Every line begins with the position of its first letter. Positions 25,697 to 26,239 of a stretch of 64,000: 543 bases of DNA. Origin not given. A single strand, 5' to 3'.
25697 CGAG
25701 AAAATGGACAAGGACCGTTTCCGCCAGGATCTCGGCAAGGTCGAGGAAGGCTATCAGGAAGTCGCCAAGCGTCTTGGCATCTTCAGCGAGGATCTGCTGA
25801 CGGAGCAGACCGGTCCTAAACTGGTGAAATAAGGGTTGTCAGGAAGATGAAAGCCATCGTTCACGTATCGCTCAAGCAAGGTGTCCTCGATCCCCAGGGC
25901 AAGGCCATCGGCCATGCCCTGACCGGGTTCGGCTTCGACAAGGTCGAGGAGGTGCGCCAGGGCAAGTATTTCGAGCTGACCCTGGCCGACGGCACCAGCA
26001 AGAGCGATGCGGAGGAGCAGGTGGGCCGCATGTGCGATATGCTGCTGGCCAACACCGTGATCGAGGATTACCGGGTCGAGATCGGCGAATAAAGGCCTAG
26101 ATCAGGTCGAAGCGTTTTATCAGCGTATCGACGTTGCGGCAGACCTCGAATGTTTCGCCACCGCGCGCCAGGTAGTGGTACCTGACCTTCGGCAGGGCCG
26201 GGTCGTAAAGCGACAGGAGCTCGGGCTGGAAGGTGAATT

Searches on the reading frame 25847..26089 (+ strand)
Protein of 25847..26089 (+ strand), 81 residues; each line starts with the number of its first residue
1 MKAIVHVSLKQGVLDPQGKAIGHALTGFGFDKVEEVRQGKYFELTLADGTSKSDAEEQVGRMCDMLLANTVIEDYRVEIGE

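Call 60: list_cluster_members(proteins=[P0004, P0006, window:25847-26089:+, window:35622-36470:-, window:8599-10062:+, window:12344-13513:-, window:38000-38956:+, window:30815-31615:-, window:53773-54537:-, window:55514-56347:+])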
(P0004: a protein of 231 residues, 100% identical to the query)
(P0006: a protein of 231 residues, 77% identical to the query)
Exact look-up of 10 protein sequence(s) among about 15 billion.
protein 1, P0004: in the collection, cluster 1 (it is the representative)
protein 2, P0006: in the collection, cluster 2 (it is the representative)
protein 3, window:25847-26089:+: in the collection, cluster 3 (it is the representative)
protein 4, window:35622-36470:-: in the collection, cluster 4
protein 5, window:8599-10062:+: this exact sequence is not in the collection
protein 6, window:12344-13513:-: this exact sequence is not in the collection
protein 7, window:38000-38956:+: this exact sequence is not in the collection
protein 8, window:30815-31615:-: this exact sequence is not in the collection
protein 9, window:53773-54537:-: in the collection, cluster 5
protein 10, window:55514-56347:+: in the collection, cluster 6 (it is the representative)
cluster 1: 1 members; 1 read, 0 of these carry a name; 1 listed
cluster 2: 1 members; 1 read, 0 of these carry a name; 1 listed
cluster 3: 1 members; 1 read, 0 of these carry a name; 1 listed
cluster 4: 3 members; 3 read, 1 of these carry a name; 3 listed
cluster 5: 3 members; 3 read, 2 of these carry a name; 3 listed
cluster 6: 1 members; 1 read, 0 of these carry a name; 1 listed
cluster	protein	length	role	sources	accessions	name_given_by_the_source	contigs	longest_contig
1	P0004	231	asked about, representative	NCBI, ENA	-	-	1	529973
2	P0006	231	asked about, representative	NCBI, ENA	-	-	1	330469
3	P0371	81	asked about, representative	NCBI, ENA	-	-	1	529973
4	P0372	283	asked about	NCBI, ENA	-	-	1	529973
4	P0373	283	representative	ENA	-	-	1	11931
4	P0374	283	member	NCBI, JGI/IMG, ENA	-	glycyl-tRNA synthetase alpha chain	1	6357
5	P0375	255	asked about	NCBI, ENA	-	-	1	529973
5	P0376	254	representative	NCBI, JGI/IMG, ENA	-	phosphate starvation-inducible PhoH-like protein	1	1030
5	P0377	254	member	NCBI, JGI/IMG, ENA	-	phosphate starvation-inducible PhoH-like protein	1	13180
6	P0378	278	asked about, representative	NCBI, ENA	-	-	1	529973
